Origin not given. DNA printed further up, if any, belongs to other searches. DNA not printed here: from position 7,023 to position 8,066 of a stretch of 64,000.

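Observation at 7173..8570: CsoR-family repressor with Cys/Cys/Cys ligand pattern, apparently co-transcribed with a PIG-L deacetylase and divergent from a rhodanese: candidate persulfide/thiol-homeostasis module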

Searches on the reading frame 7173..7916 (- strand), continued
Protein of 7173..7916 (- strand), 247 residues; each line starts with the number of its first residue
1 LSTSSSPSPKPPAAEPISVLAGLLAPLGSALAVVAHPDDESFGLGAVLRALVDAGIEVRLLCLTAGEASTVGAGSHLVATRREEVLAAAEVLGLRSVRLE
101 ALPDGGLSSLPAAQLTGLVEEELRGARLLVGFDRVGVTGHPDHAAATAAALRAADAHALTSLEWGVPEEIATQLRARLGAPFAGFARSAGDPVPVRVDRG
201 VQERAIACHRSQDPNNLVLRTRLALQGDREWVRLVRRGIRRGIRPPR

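Call 75: search_protein_families(library=ncbifam, proteins=[L144:2244-3449:+, L151:2307-4019:-, L156:2035-3750:-, L154:5481-6116:-, L161:287-733:-, L126:4694-5107:-, L113:1380-1778:+, L101:748-1119:+, L110:2626-3909:+], max_evalue=0.00001)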
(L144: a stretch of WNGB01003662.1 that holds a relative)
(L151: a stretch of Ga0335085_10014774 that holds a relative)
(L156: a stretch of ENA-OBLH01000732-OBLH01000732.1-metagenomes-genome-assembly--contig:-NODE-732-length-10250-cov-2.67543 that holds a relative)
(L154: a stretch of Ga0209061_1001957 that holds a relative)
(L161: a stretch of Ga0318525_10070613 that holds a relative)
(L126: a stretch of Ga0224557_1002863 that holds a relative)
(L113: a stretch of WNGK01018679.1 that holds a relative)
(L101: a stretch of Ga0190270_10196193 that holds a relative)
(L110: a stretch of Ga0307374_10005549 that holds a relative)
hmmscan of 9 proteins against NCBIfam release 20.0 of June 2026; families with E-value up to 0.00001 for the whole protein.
L144:2244-3449:+ (401 aa): 4 families
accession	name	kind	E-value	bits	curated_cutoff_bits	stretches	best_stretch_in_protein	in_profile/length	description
NF049943.1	SQR_III_seleno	exception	4.9e-37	127.7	525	1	4-356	1-340/406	type III sulfide quinone reductase, selenoprotein subtype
TIGR03169.1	Nterm_to_SelD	hypoth_equivalog_domain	3.4e-20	72.7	310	1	70-296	66-285/365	pyridine nucleotide-disulfide oxidoreductase family protein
NF045765.1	PhenlGlyoxDHPadH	equivalog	2.4e-06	26.7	475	0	4-123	3-123/416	NADH-dependent phenylglyoxylate dehydrogenase subunit epsilon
NF010037.0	PRK13512.1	equivalog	6.1e-06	25.4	394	0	213-350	199-330/438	CoA-disulfide reductase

L151:2307-4019:- (570 aa): 11 families
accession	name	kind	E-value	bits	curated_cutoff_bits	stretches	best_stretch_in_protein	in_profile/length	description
TIGR01979.1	sufS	subfamily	2.7e-70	237.3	475.1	1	128-527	16-397/403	SufS family cysteine desulfurase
NF041166.1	f2_encap_cargo1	exception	4.4e-58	197.9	800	1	129-481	244-596/623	family 2A encapsulin nanocompartment cargo protein cysteine desulfurase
NF008126.0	PRK10874.1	equivalog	9.2e-48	163.3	607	1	133-481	22-368/401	cysteine desulfurase CsdA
TIGR03392.1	FeS_syn_CsdA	equivalog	5.3e-47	160.8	493.6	1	134-482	20-366/398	cysteine desulfurase CsdA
NF006791.0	PRK09295.1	equivalog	6.2e-45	154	661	1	128-475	21-369/406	cysteine desulfurase SufS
TIGR01977.1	am_tr_V_EF2568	hypoth_equivalog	6.8e-32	110.9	377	1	134-471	3-338/376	cysteine desulfurase family protein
NF040779.1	Sec_lyase_SclA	exception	1e-30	106.9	525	1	143-471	13-338/378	selenocysteine lyase SclA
TIGR01976.1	am_tr_V_VC1184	hypoth_equivalog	9.5e-28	97.6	352.35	2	128-339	17-229/401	cysteine desulfurase-like protein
TIGR03402.1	FeS_nifS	equivalog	4.5e-09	35.6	530.75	1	134-340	3-209/379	cysteine desulfurase NifS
TIGR04343.1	egtE_PLP_lyase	equivalog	5.7e-09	35.2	400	1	169-461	50-328/370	ergothioneine biosynthesis PLP-dependent enzyme EgtE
TIGR03235.1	DNA_S_dndA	equivalog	3.4e-08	33.2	480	1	134-357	2-230/353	cysteine desulfurase DndA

L156:2035-3750:- (571 aa): 9 families
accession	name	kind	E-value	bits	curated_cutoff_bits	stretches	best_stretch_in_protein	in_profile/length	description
TIGR01979.1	sufS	subfamily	3.3e-31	108.6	475.1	1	37-413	21-367/403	SufS family cysteine desulfurase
NF041166.1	f2_encap_cargo1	exception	3.3e-20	72.8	800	1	144-414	339-593/623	family 2A encapsulin nanocompartment cargo protein cysteine desulfurase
NF006791.0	PRK09295.1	equivalog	1.4e-19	70.5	661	1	142-410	115-367/406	cysteine desulfurase SufS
TIGR01977.1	am_tr_V_EF2568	hypoth_equivalog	7.3e-15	54.9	377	1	139-419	85-348/376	cysteine desulfurase family protein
NF008126.0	PRK10874.1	equivalog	1.7e-11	43.9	607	1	144-411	113-362/401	cysteine desulfurase CsdA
TIGR03392.1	FeS_syn_CsdA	equivalog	8.4e-11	41.7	493.6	1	144-412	110-360/398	cysteine desulfurase CsdA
TIGR01976.1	am_tr_V_VC1184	hypoth_equivalog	3.9e-10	39.6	352.35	1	139-283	105-241/401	cysteine desulfurase-like protein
NF040779.1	Sec_lyase_SclA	exception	4.7e-08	32.3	525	1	164-417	113-346/378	selenocysteine lyase SclA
TIGR03235.1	DNA_S_dndA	equivalog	3e-06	26.8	480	1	37-278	1-217/353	cysteine desulfurase DndA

L154:5481-6116:- (211 aa): 24 families
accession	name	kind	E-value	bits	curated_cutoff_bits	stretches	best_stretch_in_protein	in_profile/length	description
NF041820.1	daptide_MTase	equivalog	1.3e-14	54.2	175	1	32-139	35-148/243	daptide-type RiPP biosynthesis methyltransferase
NF008992.0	PRK12335.1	equivalog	4.5e-13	49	303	1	26-104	115-194/289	SAM-dependent methyltransferase TehB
NF043040.1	corrin_prot_MT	hypoth_equivalog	7.7e-13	48.4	180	1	35-134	43-148/216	corrinoid protein-associated methyltransferase CpaM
NF008405.0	PRK11207.1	equivalog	1.3e-11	44.3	218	1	25-89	22-87/198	tellurite resistance methyltransferase TehB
NF045649.1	2X_seleno_MduS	exception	7.7e-11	41.5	380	1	3-129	8-143/338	methyltransferase domain-containing selenoprotein MduS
TIGR00477.1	tehB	equivalog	9.7e-11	41.4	219.5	1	26-91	66-131/238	tellurite resistance methyltransferase TehB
TIGR04345.1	ovoA_Cterm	equivalog_domain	6.4e-10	39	170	1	23-79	31-87/242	putative 4-mercaptohistidine N1-methyltransferase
TIGR01934.1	MenG_MenH_UbiE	subfamily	6.5e-09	35.4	158.35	1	24-135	30-143/223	ubiquinone/menaquinone biosynthesis methyltransferase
TIGR01983.1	UbiG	equivalog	1.7e-08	34.1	102.95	1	37-133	53-151/228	bifunctional 2-polyprenyl-6-hydroxyphenol methylase/3-demethylubiquinol 3-O-methyltransferase UbiG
TIGR02021.1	BchM-ChlM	equivalog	5.7e-08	32.4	158.9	1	37-120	58-142/218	magnesium protoporphyrin IX methyltransferase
TIGR03534.1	RF_mod_PrmC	equivalog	1.3e-07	31.4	199.1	1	12-103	73-161/253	peptide chain release factor N(5)-glutamine methyltransferase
NF001244.0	PRK00216.1-5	equivalog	1.6e-07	30.9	216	1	25-133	40-153/236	bifunctional demethylmenaquinone methyltransferase/2-methoxy-6-polyprenyl-1,4-benzoquinol methylase UbiE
NF041255.1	mycofact_MftM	equivalog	2.5e-07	30.3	200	1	34-122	140-230/289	mycofactocin oligosaccharide methyltransferase MftM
NF051855.1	GlySarMtaseBact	equivalog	5.5e-07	29.5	350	1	22-134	42-158/259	glycine/sarcosine N-methyltransferase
NF002463.0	PRK01683.1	equivalog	5.7e-07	29.4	297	1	20-133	18-128/258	trans-aconitate 2-methyltransferase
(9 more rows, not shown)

L161:287-733:- (148 aa): 1 family
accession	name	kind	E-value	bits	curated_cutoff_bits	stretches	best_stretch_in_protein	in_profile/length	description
NF041052.1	OsmC_like_Se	domain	1.9e-10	40.9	95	1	22-144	7-137/144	OsmC-related (seleno)protein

L126:4694-5107:- (137 aa): 0 families

L113:1380-1778:+ (132 aa): 0 families

L101:748-1119:+ (123 aa): 5 families
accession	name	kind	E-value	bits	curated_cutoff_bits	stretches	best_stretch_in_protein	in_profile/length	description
TIGR00778.1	ahpD_dom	domain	4.9e-15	54.8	27.8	1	40-88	1-49/51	alkylhydroperoxidase AhpD family core domain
TIGR04169.1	perox_w_seleSAM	hypoth_equivalog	5.8e-11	42.4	120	1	17-100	14-97/109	arsenosugar biosynthesis-associated peroxidase-like protein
NF041537.1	ArsM_AhpD_UU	exception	1.6e-09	37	510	1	29-92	268-331/345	arsenite methyltransferase/AhpD domain selenoprotein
NF041047.1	GSU3128_fam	equivalog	4.7e-07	29.8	110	1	42-98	17-73/84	GSU3128 family (seleno)protein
NF045649.1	2X_seleno_MduS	exception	7.9e-07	28.4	380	1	28-91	237-300/338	methyltransferase domain-containing selenoprotein MduS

L110:2626-3909:+ (427 aa): 3 families
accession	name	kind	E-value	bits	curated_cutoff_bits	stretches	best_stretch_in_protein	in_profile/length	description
NF049943.1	SQR_III_seleno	exception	1.9e-28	99.4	525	1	27-358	2-320/406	type III sulfide quinone reductase, selenoprotein subtype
TIGR03169.1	Nterm_to_SelD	hypoth_equivalog_domain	3.3e-14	53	310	1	28-321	2-285/365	pyridine nucleotide-disulfide oxidoreductase family protein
NF003437.0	PRK04965.1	equivalog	8.2e-06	25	392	0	24-140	1-118/378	NADH:flavorubredoxin reductase NorW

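Call 77: search_dna_similar(query=window:7173-7916:-, collection=plasmids, mode=protein, max_evalue=1e-20, max_rows=25)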
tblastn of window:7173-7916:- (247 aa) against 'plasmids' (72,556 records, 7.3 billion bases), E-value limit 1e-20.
Records with a match: 1; places in all: 1; records where one place covers at least 80% of the query: 1.
Best place of each record, by identity: <60% 1.
By first word of the organism name: Rhodococcus 1.
By predicted mobility (MOB-suite, as given by PLSDB): non-mobilizable 1.
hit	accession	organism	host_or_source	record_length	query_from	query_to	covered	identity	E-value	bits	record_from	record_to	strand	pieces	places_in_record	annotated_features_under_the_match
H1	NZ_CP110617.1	Rhodococcus antarcticus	whole organism,T5 medium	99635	36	234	81%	54.0%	1e-38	149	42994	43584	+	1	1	PIG-L deacetylase family protein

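Call 78: get_annotated_region(hit=H1, flank=8000)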
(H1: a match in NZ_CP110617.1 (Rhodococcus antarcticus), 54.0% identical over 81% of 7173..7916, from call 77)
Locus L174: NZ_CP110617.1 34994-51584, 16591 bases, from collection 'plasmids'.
description: Rhodococcus antarcticus strain 75 plasmid unnamed2, complete sequence
organism: Rhodococcus antarcticus (NCBI taxid 2987751)
taxonomy: Bacteria; Actinomycetota; Actinomycetes; Mycobacteriales; Nocardiaceae; Rhodococcus; Rhodococcus antarcticus
host: -; source: whole organism,T5 medium; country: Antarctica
typing (MOB-suite, as given by PLSDB): non-mobilizable
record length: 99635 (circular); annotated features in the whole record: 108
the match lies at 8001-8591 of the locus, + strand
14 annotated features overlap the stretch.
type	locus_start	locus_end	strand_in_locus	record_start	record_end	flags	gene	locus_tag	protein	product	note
CDS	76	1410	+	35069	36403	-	-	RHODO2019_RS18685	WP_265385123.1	hypothetical protein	-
CDS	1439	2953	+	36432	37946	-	-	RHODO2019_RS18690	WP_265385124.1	SCO6880 family protein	-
CDS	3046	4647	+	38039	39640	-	-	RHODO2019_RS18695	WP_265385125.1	hypothetical protein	-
CDS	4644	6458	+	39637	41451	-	-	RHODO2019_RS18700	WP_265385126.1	TraM recognition domain-containing protein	-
CDS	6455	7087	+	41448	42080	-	-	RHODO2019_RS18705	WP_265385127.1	DUF4913 domain-containing protein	-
CDS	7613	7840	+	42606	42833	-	-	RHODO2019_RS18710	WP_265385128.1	carboxymuconolactone decarboxylase family protein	-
CDS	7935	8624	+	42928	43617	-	-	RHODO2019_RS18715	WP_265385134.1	PIG-L deacetylase family protein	-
CDS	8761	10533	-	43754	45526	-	-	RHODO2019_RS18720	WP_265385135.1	aminotransferase class V-fold PLP-dependent enzyme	-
CDS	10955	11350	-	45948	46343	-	-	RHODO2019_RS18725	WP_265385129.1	sulfocyanin-like copper-binding protein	-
CDS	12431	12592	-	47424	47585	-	-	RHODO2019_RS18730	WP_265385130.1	hypothetical protein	-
CDS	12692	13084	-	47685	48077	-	-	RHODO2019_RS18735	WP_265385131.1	DUF302 domain-containing protein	-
CDS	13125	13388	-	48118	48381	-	-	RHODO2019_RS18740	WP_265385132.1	metal-sensitive transcriptional regulator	-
CDS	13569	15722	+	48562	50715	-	-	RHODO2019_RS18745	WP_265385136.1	MMPL family transporter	-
CDS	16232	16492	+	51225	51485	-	-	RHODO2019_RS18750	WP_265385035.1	hypothetical protein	-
